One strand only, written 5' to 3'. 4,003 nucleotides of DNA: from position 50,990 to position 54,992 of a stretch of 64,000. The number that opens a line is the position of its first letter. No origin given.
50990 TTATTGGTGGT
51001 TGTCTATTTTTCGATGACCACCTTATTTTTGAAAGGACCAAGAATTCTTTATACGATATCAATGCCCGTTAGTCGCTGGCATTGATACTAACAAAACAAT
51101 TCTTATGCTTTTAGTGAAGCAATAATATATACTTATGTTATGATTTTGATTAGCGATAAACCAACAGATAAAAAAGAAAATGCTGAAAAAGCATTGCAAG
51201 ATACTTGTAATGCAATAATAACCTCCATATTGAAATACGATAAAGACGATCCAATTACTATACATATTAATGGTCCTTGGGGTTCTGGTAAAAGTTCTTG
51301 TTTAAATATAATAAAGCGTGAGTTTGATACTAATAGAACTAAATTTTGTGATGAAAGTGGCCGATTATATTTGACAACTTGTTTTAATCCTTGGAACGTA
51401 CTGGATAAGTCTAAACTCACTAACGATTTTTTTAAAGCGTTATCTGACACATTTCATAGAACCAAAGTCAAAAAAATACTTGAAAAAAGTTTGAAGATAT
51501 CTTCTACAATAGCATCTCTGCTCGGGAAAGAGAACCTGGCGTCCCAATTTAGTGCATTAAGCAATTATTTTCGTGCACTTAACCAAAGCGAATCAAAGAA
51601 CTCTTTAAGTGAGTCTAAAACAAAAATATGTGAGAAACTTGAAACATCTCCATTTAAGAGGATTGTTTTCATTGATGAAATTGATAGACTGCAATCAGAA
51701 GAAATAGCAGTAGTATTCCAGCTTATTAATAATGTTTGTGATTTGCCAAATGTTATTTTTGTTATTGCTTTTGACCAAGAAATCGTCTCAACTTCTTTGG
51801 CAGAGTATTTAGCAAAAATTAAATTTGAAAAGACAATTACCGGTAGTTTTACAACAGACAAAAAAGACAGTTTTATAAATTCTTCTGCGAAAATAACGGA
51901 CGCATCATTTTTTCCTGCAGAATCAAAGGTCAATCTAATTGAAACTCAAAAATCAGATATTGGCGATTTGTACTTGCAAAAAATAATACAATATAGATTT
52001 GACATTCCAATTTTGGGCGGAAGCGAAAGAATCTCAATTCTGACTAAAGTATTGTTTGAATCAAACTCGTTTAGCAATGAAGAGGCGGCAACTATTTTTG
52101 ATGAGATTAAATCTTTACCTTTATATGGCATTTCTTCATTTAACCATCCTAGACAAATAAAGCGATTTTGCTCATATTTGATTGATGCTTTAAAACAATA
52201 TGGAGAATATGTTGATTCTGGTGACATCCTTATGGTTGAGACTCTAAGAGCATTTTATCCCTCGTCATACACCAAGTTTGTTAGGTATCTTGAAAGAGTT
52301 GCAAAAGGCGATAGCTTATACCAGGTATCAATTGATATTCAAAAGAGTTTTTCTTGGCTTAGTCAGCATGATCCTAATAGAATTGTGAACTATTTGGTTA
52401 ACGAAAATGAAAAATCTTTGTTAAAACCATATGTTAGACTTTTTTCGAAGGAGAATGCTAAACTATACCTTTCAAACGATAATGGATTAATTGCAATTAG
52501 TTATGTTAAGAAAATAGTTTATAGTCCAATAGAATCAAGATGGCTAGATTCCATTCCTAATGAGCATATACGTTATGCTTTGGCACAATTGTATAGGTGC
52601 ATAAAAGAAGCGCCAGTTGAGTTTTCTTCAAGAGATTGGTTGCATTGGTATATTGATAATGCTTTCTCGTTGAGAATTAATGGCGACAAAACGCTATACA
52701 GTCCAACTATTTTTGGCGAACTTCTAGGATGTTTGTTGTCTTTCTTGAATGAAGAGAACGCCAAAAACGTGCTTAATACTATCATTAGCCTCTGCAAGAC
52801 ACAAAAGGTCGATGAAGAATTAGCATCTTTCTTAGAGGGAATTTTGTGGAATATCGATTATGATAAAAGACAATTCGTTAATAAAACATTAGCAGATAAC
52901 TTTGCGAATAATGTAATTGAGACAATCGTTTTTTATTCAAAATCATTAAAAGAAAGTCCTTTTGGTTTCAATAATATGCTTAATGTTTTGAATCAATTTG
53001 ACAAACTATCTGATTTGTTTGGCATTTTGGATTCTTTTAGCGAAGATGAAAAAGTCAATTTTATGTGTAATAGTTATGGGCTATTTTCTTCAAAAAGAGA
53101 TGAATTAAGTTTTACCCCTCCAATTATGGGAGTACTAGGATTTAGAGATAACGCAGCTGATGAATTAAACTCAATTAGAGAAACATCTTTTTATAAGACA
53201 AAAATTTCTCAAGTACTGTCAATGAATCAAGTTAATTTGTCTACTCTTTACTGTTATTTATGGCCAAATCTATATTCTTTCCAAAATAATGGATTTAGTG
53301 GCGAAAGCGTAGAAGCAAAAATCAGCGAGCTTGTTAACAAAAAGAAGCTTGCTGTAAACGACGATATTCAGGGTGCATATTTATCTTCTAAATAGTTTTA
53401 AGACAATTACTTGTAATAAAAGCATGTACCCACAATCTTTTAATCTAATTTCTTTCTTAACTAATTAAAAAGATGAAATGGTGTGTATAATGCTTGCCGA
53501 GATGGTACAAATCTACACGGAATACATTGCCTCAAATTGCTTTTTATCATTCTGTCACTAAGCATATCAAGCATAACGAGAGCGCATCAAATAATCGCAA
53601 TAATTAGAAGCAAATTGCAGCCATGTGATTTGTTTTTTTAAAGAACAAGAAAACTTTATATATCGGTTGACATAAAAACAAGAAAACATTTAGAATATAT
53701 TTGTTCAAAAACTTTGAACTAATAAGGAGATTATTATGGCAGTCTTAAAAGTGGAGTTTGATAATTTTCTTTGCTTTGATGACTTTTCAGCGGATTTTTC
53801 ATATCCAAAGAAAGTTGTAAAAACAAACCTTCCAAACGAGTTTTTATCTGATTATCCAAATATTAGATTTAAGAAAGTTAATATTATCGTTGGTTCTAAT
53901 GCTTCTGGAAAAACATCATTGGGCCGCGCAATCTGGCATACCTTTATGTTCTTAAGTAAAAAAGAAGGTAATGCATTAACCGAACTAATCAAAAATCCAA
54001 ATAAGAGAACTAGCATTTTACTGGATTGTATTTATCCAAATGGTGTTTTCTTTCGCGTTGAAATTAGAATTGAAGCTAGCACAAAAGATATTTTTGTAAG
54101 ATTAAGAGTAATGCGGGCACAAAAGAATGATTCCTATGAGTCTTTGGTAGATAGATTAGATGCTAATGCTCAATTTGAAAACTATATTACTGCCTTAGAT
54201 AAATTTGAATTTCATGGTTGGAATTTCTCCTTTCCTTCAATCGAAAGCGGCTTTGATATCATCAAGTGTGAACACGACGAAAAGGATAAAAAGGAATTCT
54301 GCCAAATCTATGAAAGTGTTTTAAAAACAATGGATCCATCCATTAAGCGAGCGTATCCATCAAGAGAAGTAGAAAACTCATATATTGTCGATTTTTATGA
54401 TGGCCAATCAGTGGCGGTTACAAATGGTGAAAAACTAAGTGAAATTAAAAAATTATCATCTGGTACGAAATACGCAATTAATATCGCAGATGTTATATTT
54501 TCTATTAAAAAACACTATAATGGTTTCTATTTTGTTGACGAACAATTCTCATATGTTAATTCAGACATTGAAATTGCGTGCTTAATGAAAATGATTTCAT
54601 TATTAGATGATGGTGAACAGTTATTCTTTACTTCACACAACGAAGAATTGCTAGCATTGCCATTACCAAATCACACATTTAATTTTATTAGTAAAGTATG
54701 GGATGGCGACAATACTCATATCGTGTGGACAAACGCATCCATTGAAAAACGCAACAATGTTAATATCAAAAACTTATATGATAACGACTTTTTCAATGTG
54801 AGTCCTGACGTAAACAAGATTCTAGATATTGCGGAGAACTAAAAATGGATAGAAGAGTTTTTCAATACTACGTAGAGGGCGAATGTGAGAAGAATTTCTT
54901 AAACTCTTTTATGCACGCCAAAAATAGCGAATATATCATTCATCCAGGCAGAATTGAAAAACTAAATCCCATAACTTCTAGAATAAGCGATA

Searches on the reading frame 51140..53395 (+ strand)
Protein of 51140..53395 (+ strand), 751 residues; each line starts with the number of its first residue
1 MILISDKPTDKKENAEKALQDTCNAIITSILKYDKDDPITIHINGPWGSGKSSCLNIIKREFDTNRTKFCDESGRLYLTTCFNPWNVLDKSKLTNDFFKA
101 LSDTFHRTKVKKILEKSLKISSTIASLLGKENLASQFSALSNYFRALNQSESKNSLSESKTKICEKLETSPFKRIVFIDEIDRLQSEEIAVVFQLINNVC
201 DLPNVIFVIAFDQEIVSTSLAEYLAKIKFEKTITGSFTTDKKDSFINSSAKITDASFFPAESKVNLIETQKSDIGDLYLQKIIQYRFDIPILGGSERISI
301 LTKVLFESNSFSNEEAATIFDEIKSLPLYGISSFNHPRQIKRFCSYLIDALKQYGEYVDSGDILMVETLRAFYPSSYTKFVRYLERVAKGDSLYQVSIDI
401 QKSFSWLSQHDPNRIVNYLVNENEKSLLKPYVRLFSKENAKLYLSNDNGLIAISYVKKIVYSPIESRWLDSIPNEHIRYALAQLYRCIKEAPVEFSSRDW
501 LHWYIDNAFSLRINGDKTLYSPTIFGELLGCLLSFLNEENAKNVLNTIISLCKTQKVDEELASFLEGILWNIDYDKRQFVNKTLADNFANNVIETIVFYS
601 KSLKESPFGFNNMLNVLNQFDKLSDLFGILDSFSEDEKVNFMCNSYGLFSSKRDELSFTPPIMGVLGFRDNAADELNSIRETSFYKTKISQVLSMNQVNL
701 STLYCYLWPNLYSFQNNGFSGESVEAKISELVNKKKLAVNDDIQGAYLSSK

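Call 45: search_protein_families(library=pfam, proteins=[window:51140-53395:+], max_evalue=0.001)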
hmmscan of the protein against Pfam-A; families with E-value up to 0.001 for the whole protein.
window:51140-53395:+ (751 aa): 3 families
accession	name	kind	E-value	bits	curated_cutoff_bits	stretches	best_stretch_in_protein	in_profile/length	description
PF07693.20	KAP_NTPase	-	1.7e-34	119.9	20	2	24-230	6-208/293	KAP family P-loop domain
PF13191.12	AAA_16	-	0.00054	20.9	32.6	0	40-208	26-167/167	AAA ATPase domain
PF00004.35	AAA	-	0.00061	20.7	21.2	0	122-208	37-105/131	ATPase family associated with various cellular activities (AAA)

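Call 81: search_protein_families(library=padloc, proteins=[window:51140-53395:+], max_evalue=0.001)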
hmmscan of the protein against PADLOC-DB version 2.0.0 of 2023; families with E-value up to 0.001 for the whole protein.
window:51140-53395:+ (751 aa): 4 families
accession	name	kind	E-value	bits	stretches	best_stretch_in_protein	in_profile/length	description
PDLC02361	PifA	-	9.9e-39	131.5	2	5-224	7-234/720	PifA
PDLC02209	QatA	-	5.3e-13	46.5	1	21-70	16-65/646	-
PDLC02210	QatA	-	1.1e-10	38.7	1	24-67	18-61/593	-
PDLC04959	PDC-S20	-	8.1e-08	30.2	1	25-221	28-235/464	-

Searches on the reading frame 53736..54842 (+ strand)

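Call 45: search_protein_families(library=pfam, proteins=[window:53736-54842:+], max_evalue=0.001)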
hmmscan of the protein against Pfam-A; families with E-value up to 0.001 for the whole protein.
window:53736-54842:+ (368 aa): 3 families
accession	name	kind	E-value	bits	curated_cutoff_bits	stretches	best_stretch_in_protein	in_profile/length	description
PF02463.25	SMC_N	-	1.1e-07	32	40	1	45-306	22-202/220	RecF/RecN/SMC N terminal domain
PF13304.12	AAA_21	-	3.1e-07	31.2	27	1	48-306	1-303/304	AAA domain, putative AbiEii toxin, Type IV TA system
PF13175.12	AAA_15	-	1e-06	29.1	32.1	1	1-190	1-181/374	AAA ATPase domain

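Call 81: search_protein_families(library=padloc, proteins=[window:53736-54842:+], max_evalue=0.001)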
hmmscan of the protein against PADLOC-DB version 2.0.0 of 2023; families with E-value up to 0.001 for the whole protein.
window:53736-54842:+ (368 aa): 18 families
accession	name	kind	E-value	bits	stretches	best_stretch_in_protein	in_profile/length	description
PDLC02335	AbiLi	-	5.6e-21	72.9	1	3-362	50-290/326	AbiLi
PDLC02980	AriA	-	4.9e-10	37.9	1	48-307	1-304/304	-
PDLC04135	mad3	-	6.3e-10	37.1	1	42-307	17-328/374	mads_3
PDLC02979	AriA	-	6.1e-08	30.8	1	1-186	1-173/373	-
PDLC02336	AbiLi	-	1.5e-06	26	1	45-131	21-105/340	AbiLi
PDLC04896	PDC-S06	-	3e-06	24.1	0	44-66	26-48/732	-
PDLC04607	PDC-M38A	-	4.5e-06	23.3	1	44-149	402-504/715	-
PDLC04611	PDC-M38A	-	6.5e-06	23.9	1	45-92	21-65/383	-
PDLC04164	AriA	-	1.2e-05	23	0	43-77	20-58/253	-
PDLC02913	ATPase_I-A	-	2.3e-05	21.7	1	46-75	74-103/508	-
PDLC03878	NsnB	-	2.5e-05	22.2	1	36-307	11-282/345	-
PDLC00299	PtuA1|PtuA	-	9.4e-05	19.5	1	46-75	75-104/535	AAA ATPase domain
PDLC03863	LmuB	-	0.00022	18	1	46-203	24-132/610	-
PDLC00278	PtuA1|PtuA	-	0.00028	18.3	0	46-66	23-43/436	AAA ATPase domain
PDLC04213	HEC-02A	-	0.0004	18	0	42-77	18-54/337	-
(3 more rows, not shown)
